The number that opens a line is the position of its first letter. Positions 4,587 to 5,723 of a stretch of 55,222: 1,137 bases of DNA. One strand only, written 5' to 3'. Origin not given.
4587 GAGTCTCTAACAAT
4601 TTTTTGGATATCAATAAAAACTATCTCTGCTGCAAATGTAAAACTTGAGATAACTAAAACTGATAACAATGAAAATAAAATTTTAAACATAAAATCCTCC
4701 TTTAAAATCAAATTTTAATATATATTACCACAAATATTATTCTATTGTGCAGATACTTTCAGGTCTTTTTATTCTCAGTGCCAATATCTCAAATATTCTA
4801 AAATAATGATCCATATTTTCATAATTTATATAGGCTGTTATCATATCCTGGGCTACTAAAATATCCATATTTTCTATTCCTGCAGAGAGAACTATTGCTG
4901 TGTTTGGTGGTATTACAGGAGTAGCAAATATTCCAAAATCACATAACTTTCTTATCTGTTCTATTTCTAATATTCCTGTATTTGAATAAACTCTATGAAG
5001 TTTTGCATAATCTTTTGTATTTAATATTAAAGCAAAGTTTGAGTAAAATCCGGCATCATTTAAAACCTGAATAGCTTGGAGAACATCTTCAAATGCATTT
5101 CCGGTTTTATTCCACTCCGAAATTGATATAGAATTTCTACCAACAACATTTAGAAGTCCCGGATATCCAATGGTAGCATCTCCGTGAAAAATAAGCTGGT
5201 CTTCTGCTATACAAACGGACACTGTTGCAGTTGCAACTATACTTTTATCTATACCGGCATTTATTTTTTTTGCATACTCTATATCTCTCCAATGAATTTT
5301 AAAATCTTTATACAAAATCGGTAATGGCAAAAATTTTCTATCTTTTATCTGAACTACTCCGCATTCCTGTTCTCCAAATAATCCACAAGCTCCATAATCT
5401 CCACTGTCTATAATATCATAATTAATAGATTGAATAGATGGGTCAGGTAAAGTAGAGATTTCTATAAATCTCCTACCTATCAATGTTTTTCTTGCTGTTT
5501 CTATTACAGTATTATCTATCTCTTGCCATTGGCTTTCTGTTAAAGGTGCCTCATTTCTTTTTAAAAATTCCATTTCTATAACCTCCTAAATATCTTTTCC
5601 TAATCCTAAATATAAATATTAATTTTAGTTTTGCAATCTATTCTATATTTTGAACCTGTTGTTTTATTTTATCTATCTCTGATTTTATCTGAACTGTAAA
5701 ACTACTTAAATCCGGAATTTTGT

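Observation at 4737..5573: Family-1 encapsulin shell gene with no cargo gene next to it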

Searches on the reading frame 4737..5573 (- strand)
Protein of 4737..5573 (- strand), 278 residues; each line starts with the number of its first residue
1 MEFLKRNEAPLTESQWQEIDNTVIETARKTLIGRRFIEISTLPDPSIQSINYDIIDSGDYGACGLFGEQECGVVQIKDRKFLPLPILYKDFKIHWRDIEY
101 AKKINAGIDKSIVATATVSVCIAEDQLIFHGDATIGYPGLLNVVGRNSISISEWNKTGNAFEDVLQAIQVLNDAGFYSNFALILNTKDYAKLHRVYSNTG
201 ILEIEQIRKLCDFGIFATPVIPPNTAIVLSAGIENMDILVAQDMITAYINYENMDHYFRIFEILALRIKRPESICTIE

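Call 3: search_protein_families(library=pfam, proteins=[window:4737-5573:-], max_evalue=0.01)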
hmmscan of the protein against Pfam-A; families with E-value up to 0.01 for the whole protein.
window:4737-5573:- (278 aa): 2 families
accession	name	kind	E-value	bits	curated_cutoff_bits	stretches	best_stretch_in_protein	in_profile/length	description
PF04454.18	Linocin_M18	-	8e-64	215.7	24.3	1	1-264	1-252/253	Encapsulating protein for peroxidase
PF09950.15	Major_capside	-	4.9e-05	23.2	26.8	1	82-200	25-155/251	Major capsid protein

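Call 4: search_protein_families(library=ncbifam, proteins=[window:4737-5573:-], max_evalue=0.01)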
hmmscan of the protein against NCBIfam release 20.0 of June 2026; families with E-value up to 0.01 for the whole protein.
window:4737-5573:- (278 aa): 1 family
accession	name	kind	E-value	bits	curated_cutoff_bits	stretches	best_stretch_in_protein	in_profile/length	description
NF041155.2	encap_f1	equivalog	7.3e-77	258.3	100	1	4-277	1-261/261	family 1 encapsulin nanocompartment shell protein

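Call 5: search_solved_structures(query=window:4737-5573:-, max_evalue=0.01, show_alignments=2)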
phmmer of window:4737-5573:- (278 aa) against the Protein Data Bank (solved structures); distinct sequences matched with E-value up to 0.01: 38.
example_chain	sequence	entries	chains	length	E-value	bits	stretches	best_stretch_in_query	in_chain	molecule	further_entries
4pt2_P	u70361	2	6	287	1.5e-72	247.5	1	2-278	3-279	Encapsulin protein | Type 1 encapsulin shell protein EncA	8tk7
7s4q_A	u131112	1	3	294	1.6e-72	247.3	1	2-278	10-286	EncA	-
7s20_A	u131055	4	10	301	1.8e-72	247.2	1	2-278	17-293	EncA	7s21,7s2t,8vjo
8v4n_A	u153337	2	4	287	1.3e-70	241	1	2-278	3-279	Type 1 encapsulin shell protein EncA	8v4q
9i8e_C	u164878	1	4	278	5.4e-70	239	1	1-278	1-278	Encapsulin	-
9i8f_C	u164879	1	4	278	1.4e-68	234.5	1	1-278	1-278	Encapsulin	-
9fy6_A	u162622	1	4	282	9.7e-67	228.4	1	8-278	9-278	Bacteriocin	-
9b9i_A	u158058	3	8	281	8e-65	222.1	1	2-278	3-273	Type 1 encapsulin shell protein EncA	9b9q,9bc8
6nj8_A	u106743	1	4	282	5.9e-64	219.2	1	8-277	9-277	Encapsulating protein for a DyP-type peroxidase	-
8rvj_A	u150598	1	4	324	1e-61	211.9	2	79-277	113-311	Type 1 encapsulin shell protein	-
7mh2_A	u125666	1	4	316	1.7e-61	211.1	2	79-277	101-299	T4GALA Engineered Protein Nanocage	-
9zvv_A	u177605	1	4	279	2.3e-54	187.8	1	8-277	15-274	Type 1 encapsulin shell protein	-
9zw3_A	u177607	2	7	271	1.2e-51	178.9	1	8-277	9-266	Type 1 encapsulin shell protein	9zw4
2e0z_A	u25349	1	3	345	6.7e-18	68.2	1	87-278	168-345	Virus-like particle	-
7lik_A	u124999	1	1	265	4.1e-17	65.6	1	1-275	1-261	Maritimacin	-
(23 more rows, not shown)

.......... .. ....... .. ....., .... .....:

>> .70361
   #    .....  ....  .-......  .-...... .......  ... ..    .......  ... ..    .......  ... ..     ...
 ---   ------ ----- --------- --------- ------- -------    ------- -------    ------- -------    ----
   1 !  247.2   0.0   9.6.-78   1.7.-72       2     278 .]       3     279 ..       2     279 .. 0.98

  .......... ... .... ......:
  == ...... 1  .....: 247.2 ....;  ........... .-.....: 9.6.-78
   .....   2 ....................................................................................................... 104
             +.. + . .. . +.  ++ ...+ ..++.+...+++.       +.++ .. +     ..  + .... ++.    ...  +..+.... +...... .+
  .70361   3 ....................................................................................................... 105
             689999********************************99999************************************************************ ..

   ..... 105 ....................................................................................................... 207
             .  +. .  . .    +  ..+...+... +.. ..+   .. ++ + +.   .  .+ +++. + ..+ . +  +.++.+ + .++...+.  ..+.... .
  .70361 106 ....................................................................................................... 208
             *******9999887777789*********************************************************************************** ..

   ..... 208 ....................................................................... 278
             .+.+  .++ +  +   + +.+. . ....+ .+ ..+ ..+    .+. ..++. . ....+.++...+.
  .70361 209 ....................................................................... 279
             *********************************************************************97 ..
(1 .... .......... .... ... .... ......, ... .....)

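Call 7: find_homologous_proteins(query=window:4737-5573:-, max_evalue=1e-20)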
Query window:4737-5573:- (278 aa): 90 proteins with E <= 1e-20 among 670 candidates.
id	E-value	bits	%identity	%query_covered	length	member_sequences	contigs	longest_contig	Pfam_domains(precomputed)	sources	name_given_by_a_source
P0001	3.9e-183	625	100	100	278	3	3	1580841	PF04454.19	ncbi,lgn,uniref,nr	ncbi:family 1 encapsulin nanocompartment shell protein [Venenivibrio stagnispumantis]|uniref:Unchara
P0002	5.0e-126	438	68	100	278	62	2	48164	PF09950.16,PF04454.19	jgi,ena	-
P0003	5.5e-124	431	66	100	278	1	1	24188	PF04454.19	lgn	-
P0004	1.3e-123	430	65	100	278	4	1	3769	PF09950.16,PF04454.19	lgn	-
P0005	2.0e-123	429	66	100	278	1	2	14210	PF04454.19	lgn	-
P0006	1.4e-122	426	64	100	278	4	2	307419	PF04454.19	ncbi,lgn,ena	-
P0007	1.7e-122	426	65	100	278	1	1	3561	PF04454.19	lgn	-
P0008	1.8e-122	426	66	100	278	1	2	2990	PF09950.16,PF04454.19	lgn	-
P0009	1.9e-122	426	64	100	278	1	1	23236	PF04454.19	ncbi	-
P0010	2.1e-122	426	66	100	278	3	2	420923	PF09950.16,PF04454.19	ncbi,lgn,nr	ncbi:MAG: bacteriocin family protein [Hydrogenothermaceae bacterium]|nr:bacteriocin family protein [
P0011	2.4e-122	426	65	100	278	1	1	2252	PF04454.19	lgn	-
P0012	2.7e-122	425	64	100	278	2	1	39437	PF04454.19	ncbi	-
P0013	3.3e-122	425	65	100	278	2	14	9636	PF04454.19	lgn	-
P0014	3.4e-122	425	65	100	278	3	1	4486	PF09950.16,PF04454.19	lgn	-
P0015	6.4e-120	418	63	100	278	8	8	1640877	PF09950.16,PF04454.19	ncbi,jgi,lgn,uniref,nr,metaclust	ncbi:linocin_M18 bacteriocin protein [Sulfurihydrogenibium azorense Az-Fu1]|jgi:uncharacterized lino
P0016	1.1e-118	414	62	100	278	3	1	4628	PF04454.19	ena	-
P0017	2.2e-118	413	64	100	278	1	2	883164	PF09950.16,PF04454.19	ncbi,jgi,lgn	jgi:uncharacterized linocin/CFP29 family protein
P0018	5.2e-118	411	62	100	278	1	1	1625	PF09950.16,PF04454.19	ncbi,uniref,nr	ncbi:family 1 encapsulin nanocompartment shell protein [Sulfurihydrogenibium sp.]|uniref:family 1 en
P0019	5.8e-118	411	63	100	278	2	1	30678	PF09950.16,PF04454.19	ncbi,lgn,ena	-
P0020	2.3e-117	409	63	100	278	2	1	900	PF04454.19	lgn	-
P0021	1.1e-116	407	62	100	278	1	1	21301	PF09950.16,PF04454.19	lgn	-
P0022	1.6e-116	406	62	100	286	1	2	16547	PF09950.16,PF04454.19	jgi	jgi:uncharacterized linocin/CFP29 family protein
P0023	7.3e-116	404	60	100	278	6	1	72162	PF09950.16,PF04454.19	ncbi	-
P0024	3.7e-114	399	63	100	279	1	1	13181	PF04454.19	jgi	-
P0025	8.3e-111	388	58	100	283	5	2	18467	PF09950.16,PF04454.19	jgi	jgi:uncharacterized linocin/CFP29 family protein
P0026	5.1e-104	365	56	100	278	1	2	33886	PF09950.16,PF04454.19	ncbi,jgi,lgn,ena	-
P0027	5.9e-104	365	56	99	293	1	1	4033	PF09950.16,PF04454.19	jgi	jgi:uncharacterized linocin/CFP29 family protein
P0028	2.4e-103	363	54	100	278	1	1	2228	PF09950.16,PF04454.19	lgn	-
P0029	1.3e-99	351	54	100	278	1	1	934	PF09950.16,PF04454.19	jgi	jgi:uncharacterized linocin/CFP29 family protein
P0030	1.4e-99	351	53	100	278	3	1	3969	PF09950.16,PF04454.19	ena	-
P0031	3.0e-99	350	54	99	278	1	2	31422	PF09950.16,PF04454.19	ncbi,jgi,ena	-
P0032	2.0e-98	347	53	99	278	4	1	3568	PF09950.16,PF04454.19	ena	-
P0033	2.6e-98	347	54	100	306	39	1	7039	PF09950.16,PF04454.19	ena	-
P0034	2.3e-97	344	53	100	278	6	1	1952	PF09950.16,PF04454.19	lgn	-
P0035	2.9e-95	337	53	99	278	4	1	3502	PF09950.16,PF04454.19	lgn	-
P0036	1.7e-93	331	52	100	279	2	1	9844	PF09950.16,PF04454.19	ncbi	-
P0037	8.3e-91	322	51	100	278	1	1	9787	PF09950.16,PF04454.19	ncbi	-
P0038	4.6e-89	316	50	100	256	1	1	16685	PF04454.19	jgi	-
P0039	2.5e-85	304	49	99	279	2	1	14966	PF09950.16,PF04454.19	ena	-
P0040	1.3e-83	298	49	99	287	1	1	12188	PF19774.6,PF09950.16,PF04454.19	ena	-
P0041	8.3e-82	293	50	99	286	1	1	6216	PF04454.19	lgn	-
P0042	1.7e-81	292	48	99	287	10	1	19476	PF19774.6,PF09950.16,PF04454.19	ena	-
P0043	2.3e-76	275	45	99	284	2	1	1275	PF04454.19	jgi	jgi:uncharacterized linocin/CFP29 family protein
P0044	2.0e-75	272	45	100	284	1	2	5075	PF04454.19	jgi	-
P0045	5.3e-74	267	44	100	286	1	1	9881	PF19774.6,PF04454.19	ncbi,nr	ncbi:MAG: bacteriocin family protein [Armatimonadetes bacterium]|nr:bacteriocin family protein [Arma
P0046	2.2e-73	265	44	99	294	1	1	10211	PF04454.19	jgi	jgi:uncharacterized linocin/CFP29 family protein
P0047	6.7e-72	260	45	100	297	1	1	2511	PF19774.6,PF04454.19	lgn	-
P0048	7.6e-71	257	43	99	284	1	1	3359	PF04454.19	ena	-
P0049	1.5e-70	256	43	99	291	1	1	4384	PF19774.6,PF09950.16,PF04454.19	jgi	jgi:uncharacterized linocin/CFP29 family protein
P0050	1.1e-69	253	47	99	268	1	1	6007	PF04454.19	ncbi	-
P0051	1.8e-69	252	43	99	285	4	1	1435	PF04454.19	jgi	jgi:uncharacterized linocin/CFP29 family protein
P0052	3.1e-69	251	46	99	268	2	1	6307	PF04454.19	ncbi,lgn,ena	-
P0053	6.3e-69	250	69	56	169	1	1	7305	PF04454.19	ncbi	ncbi:MAG: family 1 encapsulin nanocompartment shell protein, partial [Hydrogenothermaceae bacterium]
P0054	2.3e-68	249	43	99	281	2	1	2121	PF04454.19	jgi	jgi:uncharacterized linocin/CFP29 family protein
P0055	2.4e-68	249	44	100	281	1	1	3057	PF04454.19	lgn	-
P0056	7.4e-68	247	42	100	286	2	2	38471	PF04454.19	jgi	jgi:uncharacterized linocin/CFP29 family protein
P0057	2.7e-67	245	41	100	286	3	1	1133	PF04454.19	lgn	-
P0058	5.1e-67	244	44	99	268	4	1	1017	PF19774.6,PF04454.19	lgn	-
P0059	6.1e-67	244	43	100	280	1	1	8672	PF04454.19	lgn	-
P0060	2.1e-65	239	40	100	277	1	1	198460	PF04454.19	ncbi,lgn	ncbi:MAG: family 1 encapsulin nanocompartment shell protein [Bacillota bacterium]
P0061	3.0e-65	238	42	99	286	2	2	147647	PF04454.19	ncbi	-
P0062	3.9e-65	238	42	100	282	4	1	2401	PF04454.19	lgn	-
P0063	6.6e-65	237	41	99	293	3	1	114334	PF04454.19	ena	-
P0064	1.5e-64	236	43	100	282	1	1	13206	PF04454.19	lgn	-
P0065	2.3e-64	235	42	100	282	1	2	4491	PF04454.19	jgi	jgi:uncharacterized linocin/CFP29 family protein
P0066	2.6e-64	235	42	100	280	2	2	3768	PF04454.19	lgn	-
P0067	4.0e-64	235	42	97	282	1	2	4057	PF04454.19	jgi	jgi:uncharacterized linocin/CFP29 family protein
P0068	1.5e-63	233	39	99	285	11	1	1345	PF04454.19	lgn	-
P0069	5.9e-63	231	39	100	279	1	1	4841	PF04454.19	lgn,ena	-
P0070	1.2e-62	230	42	97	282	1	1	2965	PF04454.19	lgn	-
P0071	5.2e-62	228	40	100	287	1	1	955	PF04454.19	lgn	-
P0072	1.9e-60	223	41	99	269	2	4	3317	PF09950.16,PF04454.19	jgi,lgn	-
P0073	2.7e-60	222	40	97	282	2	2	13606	PF04454.19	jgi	jgi:uncharacterized linocin/CFP29 family protein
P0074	7.8e-60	221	39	99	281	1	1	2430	PF04454.19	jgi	jgi:uncharacterized linocin/CFP29 family protein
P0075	1.0e-59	220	40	100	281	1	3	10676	PF04454.19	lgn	-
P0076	9.3e-59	217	39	100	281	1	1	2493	PF04454.19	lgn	-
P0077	6.4e-58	214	39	97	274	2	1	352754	PF09950.16,PF04454.19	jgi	-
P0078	2.0e-57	213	39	98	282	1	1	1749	PF04454.19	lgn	-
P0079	1.2e-56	210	38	99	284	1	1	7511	PF09950.16,PF04454.19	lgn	-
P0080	4.8e-56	208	39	97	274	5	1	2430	PF09950.16,PF04454.19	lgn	-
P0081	8.3e-55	204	38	97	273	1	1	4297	PF09950.16,PF04454.19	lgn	-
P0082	9.0e-54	201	38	97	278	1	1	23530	PF04454.19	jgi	jgi:uncharacterized linocin/CFP29 family protein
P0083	1.3e-53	200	37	98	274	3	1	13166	PF09950.16,PF04454.19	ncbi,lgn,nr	ncbi:MAG: encapsulin [Planctomycetes bacterium]|nr:encapsulin [Planctomycetota bacterium]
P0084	4.8e-52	195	37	100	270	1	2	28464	PF04454.19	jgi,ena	-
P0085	1.9e-51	193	37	97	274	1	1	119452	PF04454.19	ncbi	-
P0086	9.1e-51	191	37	97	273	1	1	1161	PF09950.16,PF04454.19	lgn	-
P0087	5.1e-50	188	37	96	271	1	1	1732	PF04454.19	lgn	-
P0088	2.1e-47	180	36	99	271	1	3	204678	PF04454.19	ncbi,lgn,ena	-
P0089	5.7e-44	169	35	99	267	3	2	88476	PF04454.19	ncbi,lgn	-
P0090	7.4e-44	168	35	96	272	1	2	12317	PF04454.19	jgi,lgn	jgi:uncharacterized linocin/CFP29 family protein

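Call 8: find_encoding_contigs(protein=P0015, flank=8000, max_places=2)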
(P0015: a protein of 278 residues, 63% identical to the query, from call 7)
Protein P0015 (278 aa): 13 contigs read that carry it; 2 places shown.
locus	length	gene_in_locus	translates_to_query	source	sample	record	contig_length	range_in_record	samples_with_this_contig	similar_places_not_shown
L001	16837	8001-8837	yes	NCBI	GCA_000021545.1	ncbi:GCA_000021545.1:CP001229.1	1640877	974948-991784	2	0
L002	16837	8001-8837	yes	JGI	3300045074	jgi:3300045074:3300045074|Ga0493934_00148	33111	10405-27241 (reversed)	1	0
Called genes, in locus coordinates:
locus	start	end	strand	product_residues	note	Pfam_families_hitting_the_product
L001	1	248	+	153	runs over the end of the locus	PF02075:RuvC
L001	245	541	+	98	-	-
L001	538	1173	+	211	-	PF01725:Ham1p_like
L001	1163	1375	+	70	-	PF02597:ThiS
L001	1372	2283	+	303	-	PF22082:TtuA_LIM_N, PF01171:ATP_bind_3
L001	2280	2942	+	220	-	PF00834:Ribul_P_3_epim, PF01729:QRPTase_C (faint)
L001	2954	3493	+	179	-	PF01327:Pep_deformylase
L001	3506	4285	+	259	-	PF01790:LGT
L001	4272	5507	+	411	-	PF08245:Mur_ligase_M, PF02875:Mur_ligase_C, PF27239:FOL3_C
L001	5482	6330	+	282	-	PF01509:TruB_N, PF16198:TruB_C_2, PF09157:TruB-C_2 (weak)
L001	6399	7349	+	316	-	PF00291:PALP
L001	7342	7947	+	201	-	PF12804:NTP_transf_3, PF01983:CofC (weak)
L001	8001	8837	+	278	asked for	PF04454:Linocin_M18, PF09950:Major_capside (weak)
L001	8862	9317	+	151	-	PF03938:OmpH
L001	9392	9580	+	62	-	-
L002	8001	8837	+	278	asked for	PF04454:Linocin_M18, PF09950:Major_capside (weak)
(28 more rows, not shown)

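Call 9: find_encoding_contigs(protein=P0026, flank=8000, max_places=2)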
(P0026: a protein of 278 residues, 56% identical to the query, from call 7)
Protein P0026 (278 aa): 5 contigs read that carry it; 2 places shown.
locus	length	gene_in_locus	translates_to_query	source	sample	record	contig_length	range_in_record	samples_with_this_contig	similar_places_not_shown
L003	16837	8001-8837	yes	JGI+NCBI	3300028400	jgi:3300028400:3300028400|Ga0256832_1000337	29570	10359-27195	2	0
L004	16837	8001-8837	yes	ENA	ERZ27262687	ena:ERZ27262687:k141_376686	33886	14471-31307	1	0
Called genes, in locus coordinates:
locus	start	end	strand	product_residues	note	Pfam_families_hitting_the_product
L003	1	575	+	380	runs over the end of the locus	PF00364:Biotin_lipoyl (faint), PF25917:BSH_RND, PF25973:BSH_CzcB, PF25963:Beta-barrel_AAEA (weak), PF25990:Beta-barrel_YknX (faint)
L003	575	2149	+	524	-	PF00083:Sugar_tr, PF07690:MFS_1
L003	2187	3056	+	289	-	-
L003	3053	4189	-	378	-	PF04055:Radical_SAM, PF12544:LAM_C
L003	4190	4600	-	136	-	PF09990:DUF2231 (weak)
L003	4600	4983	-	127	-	PF07949:YbbR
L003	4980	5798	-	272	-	PF19293:CdaA_N, PF02457:DAC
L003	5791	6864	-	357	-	PF00809:Pterin_bind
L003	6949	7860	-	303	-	PF01571:GCV_T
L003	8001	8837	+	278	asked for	PF04454:Linocin_M18, PF09950:Major_capside (weak)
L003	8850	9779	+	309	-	PF00210:Ferritin, PF02915:Rubrerythrin, PF03232:COQ7 (faint), PF09537:DUF2383 (faint), PF12902:Ferritin-like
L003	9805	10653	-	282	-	PF00140:Sigma70_r1_2, PF04542:Sigma70_r2, PF04539:Sigma70_r3, PF04545:Sigma70_r4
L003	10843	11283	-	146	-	PF02391:MoaE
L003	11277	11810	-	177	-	PF13098:Thioredoxin_2, PF13899:Thioredoxin_7 (weak)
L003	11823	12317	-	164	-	-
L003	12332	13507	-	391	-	PF00155:Aminotran_1_2, PF01041:DegT_DnrJ_EryC1 (weak)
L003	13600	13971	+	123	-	-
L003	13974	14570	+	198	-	-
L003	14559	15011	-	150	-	PF02635:DsrE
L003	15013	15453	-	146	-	PF01243:PNPOx_N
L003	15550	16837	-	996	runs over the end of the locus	PF02861:Clp_N, PF00004:AAA, PF23569:NBD_SMAX1, PF17871:AAA_lid_9, PF00004:AAA, PF07724:AAA_2, PF07728:AAA_5, PF10431:ClpB_D2-small, +6 more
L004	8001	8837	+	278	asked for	PF04454:Linocin_M18, PF09950:Major_capside (weak)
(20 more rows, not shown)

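Call 10: find_encoding_contigs(protein=P0042, flank=8000, max_places=2)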
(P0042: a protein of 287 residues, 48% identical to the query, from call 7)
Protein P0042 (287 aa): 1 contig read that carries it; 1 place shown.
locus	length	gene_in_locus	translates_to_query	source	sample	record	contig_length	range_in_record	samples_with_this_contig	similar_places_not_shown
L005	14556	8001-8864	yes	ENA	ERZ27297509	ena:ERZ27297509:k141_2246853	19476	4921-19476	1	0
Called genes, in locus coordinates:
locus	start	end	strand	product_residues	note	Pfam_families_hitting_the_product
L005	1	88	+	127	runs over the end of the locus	-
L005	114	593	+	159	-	PF00583:Acetyltransf_1, PF13508:Acetyltransf_7 (weak)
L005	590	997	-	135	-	PF00903:Glyoxalase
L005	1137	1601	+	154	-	PF01850:PIN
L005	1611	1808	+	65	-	-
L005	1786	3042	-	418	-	-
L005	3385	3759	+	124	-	PF01476:LysM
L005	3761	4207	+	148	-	-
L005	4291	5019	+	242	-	PF14487:DarT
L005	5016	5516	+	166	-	PF01661:Macro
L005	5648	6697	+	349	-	PF04055:Radical_SAM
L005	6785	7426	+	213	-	PF00156:Pribosyltran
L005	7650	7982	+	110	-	PF22277:EncFtn-like, PF03232:COQ7 (weak)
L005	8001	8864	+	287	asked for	PF04454:Linocin_M18, PF19774:DUF6260 (weak), PF09950:Major_capside (weak)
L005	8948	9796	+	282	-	PF01972:SDH_protease, PF25145:NfeD1b_N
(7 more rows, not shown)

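Call 15: find_encoding_contigs(protein=P0023, flank=6000, max_places=1)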
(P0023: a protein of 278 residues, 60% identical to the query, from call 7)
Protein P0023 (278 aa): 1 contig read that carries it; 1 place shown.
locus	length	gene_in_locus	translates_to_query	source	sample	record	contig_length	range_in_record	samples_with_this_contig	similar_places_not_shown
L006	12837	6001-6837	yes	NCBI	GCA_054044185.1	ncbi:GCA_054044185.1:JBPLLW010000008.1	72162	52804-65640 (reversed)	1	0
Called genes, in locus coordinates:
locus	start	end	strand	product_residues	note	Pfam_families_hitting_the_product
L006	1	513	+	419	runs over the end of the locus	PF02403:Seryl_tRNA_N, PF00587:tRNA-synt_2b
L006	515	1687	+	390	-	PF01306:LacY_symp, PF07690:MFS_1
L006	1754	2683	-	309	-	PF07642:BBP2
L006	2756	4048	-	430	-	PF00909:Ammonium_transp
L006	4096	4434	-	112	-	PF00543:P-II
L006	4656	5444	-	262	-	PF01746:tRNA_m1G_MT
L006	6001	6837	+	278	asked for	PF04454:Linocin_M18, PF09950:Major_capside (weak)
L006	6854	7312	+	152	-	PF03938:OmpH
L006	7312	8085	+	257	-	PF01887:SAM_HAT_N, PF20257:SAM_HAT_C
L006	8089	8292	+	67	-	-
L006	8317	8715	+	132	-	PF01894:YjbQ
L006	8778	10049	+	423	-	PF00015:MCPsignal, PF13682:CZB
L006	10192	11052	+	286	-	PF00795:CN_hydrolase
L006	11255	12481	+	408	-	PF00909:Ammonium_transp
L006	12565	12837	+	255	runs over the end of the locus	PF00149:Metallophos, PF13277:YmdB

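Call 16: find_encoding_contigs(protein=P0025, flank=6000, max_places=1)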
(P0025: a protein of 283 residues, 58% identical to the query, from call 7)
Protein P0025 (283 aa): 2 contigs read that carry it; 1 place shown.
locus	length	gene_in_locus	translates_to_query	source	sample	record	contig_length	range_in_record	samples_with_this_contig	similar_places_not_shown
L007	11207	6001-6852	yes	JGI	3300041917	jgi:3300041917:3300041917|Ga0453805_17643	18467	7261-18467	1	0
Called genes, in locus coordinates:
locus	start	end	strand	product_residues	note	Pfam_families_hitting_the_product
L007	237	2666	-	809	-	PF01326:PPDK_N, PF00391:PEP-utilizers, PF02896:PEP-utilizers_C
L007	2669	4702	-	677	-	PF02092:tRNA_synt_2f, PF05746:DALR_1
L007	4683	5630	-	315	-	PF02091:tRNA-synt_2e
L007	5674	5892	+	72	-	-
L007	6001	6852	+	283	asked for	PF04454:Linocin_M18, PF09950:Major_capside (weak)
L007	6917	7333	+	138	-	PF03938:OmpH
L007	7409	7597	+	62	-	-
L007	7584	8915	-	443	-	PF00474:SSF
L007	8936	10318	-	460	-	PF00206:Lyase_1, PF14698:ASL_C2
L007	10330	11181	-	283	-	PF02464:CinA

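Call 17: find_encoding_contigs(protein=P0002, flank=6000, max_places=1)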
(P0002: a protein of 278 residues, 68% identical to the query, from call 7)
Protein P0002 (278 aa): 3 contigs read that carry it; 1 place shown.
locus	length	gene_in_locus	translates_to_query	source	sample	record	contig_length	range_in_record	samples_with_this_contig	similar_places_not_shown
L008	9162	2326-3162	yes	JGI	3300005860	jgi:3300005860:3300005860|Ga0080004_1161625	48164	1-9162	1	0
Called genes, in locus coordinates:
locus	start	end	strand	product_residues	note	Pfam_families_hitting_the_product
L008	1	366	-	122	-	?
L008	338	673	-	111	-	PF00011:HSP20, PF17886:ArsA_HSP20 (weak)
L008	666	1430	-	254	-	PF01746:tRNA_m1G_MT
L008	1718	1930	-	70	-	-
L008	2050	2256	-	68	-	-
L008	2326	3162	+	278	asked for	PF04454:Linocin_M18, PF09950:Major_capside (weak)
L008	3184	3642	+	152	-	PF03938:OmpH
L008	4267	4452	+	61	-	-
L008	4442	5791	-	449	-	PF00474:SSF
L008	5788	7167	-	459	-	PF00206:Lyase_1, PF14698:ASL_C2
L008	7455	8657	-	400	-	PF00994:MoCF_biosynth, PF02464:CinA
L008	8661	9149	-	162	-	PF23892:Ig_CycH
